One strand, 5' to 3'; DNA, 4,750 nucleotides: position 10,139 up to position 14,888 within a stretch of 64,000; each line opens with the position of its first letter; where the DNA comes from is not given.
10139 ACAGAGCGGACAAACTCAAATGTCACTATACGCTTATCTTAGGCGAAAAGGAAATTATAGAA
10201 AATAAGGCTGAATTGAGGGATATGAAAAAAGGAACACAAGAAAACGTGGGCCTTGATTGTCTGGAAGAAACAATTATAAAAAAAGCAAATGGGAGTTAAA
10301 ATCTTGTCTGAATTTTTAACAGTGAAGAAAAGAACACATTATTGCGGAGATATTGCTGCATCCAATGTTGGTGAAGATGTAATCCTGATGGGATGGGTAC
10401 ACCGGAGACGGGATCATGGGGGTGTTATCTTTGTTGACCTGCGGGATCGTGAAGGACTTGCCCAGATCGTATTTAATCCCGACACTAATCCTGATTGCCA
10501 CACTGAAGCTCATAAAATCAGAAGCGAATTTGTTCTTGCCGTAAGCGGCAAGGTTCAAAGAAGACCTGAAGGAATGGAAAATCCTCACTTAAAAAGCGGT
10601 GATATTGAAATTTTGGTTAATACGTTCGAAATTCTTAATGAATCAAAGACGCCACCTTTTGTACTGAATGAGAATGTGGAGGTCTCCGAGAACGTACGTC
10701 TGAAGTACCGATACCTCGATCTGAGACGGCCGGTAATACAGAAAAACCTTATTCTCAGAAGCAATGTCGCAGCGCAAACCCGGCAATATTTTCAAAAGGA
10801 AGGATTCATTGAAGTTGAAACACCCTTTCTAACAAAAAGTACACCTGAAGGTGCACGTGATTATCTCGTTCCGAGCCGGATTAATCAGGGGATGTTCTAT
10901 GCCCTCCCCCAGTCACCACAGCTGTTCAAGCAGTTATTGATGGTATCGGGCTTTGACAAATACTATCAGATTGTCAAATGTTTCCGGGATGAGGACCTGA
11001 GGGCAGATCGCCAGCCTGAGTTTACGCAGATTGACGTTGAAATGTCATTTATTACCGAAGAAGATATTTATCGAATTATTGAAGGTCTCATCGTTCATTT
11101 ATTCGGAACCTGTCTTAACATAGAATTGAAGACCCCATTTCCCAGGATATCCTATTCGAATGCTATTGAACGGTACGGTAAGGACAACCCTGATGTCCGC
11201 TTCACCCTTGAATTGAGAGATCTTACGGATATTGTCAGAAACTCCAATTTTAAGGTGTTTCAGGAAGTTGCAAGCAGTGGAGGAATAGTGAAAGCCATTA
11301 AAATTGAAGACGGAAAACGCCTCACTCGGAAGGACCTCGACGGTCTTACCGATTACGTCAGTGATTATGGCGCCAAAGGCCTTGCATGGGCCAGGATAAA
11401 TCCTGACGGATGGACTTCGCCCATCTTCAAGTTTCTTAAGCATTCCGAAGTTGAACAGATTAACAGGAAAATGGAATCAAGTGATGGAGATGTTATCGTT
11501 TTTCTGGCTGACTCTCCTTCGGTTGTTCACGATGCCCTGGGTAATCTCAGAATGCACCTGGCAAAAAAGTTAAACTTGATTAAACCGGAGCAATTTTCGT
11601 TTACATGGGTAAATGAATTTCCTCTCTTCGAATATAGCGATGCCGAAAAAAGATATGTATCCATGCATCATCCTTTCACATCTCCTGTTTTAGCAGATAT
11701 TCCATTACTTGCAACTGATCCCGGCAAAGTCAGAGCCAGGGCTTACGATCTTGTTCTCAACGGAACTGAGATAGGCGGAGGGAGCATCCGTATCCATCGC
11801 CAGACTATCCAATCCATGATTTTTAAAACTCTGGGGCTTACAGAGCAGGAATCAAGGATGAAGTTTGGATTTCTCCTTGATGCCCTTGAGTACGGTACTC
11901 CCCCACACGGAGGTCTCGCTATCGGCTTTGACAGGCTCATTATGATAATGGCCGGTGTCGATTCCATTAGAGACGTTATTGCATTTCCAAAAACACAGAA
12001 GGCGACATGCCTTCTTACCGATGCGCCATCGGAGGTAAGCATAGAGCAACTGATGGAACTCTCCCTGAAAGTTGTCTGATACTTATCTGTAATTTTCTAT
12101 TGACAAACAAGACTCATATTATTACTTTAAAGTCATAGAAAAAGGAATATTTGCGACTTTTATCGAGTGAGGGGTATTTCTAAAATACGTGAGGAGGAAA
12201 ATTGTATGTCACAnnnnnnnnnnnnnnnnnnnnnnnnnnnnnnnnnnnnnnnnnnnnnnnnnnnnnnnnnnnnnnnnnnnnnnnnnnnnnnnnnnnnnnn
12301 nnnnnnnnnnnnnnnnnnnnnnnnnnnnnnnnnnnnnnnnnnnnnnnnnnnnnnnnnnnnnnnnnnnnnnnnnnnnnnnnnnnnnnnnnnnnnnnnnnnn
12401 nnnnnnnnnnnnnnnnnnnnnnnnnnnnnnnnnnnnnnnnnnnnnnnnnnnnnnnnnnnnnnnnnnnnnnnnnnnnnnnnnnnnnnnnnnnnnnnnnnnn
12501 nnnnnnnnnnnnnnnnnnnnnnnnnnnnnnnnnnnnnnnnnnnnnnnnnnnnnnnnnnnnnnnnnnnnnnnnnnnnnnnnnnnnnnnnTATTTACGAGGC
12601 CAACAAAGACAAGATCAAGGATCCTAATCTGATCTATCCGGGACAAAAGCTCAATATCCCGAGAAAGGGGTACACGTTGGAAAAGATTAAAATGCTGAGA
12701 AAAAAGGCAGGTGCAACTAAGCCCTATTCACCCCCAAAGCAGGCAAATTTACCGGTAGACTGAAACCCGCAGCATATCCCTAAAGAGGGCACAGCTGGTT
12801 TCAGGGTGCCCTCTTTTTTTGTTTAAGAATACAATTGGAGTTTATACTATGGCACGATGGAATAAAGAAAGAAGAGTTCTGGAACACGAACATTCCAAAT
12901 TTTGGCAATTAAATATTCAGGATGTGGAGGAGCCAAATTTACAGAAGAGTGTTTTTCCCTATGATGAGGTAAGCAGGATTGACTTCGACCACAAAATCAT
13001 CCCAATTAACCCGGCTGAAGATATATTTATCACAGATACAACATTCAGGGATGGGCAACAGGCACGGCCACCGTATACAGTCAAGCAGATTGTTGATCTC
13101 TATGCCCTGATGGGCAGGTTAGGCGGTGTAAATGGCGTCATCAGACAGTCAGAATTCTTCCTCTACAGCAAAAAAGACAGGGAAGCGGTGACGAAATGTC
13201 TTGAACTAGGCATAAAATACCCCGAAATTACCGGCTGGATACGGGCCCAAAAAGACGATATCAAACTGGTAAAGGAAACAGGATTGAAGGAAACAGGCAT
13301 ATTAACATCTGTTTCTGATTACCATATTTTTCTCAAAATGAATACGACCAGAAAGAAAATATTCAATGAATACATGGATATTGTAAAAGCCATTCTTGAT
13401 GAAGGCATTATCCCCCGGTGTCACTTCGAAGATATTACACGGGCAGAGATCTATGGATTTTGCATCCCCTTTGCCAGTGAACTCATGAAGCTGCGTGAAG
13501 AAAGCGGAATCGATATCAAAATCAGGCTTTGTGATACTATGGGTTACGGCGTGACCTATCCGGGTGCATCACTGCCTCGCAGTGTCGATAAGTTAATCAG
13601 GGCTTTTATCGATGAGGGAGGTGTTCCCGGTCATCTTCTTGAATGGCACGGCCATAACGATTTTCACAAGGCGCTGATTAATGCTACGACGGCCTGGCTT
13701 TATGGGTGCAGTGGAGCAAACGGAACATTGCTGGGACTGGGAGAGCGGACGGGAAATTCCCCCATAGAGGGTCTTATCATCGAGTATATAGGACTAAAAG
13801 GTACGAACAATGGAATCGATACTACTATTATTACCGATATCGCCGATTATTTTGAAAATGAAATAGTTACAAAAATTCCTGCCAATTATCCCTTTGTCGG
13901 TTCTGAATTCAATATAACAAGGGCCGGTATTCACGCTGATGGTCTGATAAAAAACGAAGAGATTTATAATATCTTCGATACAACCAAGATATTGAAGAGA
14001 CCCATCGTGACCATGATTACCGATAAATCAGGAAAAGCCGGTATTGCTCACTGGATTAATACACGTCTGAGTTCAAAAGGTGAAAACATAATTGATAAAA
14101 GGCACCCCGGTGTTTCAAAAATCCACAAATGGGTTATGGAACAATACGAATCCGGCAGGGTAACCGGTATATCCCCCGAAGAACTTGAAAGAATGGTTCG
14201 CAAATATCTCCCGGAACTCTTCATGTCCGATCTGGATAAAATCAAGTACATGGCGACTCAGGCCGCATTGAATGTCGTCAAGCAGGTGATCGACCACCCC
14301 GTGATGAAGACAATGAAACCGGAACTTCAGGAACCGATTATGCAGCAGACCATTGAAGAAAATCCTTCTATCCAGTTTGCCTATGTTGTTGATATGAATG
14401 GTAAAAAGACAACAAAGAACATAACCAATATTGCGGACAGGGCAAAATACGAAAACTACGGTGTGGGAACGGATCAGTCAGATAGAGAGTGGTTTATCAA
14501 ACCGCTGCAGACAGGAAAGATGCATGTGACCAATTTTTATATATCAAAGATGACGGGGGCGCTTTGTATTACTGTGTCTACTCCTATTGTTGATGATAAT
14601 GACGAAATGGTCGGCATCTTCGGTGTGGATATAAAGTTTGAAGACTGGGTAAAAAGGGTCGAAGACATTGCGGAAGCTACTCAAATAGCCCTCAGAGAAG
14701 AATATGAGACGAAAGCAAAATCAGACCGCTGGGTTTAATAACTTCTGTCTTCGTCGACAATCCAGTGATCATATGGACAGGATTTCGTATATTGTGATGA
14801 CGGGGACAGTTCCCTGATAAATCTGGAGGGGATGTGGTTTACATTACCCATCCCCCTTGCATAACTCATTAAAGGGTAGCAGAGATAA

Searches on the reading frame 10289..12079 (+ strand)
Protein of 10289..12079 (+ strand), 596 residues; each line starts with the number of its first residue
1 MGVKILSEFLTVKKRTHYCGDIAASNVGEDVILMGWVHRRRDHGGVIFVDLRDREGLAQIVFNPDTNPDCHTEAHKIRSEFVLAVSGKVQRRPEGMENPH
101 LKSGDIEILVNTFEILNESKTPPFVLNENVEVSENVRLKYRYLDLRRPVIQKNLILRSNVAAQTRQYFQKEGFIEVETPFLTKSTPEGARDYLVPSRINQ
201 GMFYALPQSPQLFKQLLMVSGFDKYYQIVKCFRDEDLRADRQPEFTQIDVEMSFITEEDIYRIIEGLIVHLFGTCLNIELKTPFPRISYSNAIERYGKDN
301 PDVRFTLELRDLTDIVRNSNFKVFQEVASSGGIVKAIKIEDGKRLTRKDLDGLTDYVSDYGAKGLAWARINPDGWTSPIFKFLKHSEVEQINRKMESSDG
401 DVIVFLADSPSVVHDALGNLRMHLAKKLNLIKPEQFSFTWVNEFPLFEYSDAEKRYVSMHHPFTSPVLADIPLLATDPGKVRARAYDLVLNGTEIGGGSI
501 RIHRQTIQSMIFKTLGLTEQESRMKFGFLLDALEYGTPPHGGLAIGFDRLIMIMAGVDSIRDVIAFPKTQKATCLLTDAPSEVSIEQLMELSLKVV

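Call 80: search_protein_families(library=pfam, proteins=[window:10289-12079:+], max_evalue=0.00001)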
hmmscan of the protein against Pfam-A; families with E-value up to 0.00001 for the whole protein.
window:10289-12079:+ (596 aa): 3 families
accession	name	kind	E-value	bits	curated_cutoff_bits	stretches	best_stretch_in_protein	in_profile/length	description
PF00152.25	tRNA-synt_2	-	9.1e-123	409.7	25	1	134-570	2-308/308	tRNA synthetases class II (D, K and N)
PF02938.19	GAD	-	1.9e-22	79.8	23.4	1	324-417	1-95/95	GAD domain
PF01336.31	tRNA_anti-codon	-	1.4e-17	63.8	27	1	31-116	1-75/75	OB-fold nucleic acid binding domain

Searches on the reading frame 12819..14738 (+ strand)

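Call 80: search_protein_families(library=pfam, proteins=[window:12819-14738:+], max_evalue=0.00001)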
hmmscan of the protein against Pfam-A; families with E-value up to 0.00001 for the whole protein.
window:12819-14738:+ (639 aa): 3 families
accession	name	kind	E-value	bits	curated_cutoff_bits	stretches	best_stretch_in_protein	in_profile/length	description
PF00682.25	HMGL-like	-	9.3e-30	104.3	29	1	70-343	3-258/260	HMGL-like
PF22673.2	MCP-like_PDC_1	-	1.2e-13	51.9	27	1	506-609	3-110/113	Methyl-accepting chemotaxis protein-like, first PDC sensor domain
PF02743.24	dCache_1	-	1e-07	32.2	45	1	489-608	57-153/240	Cache domain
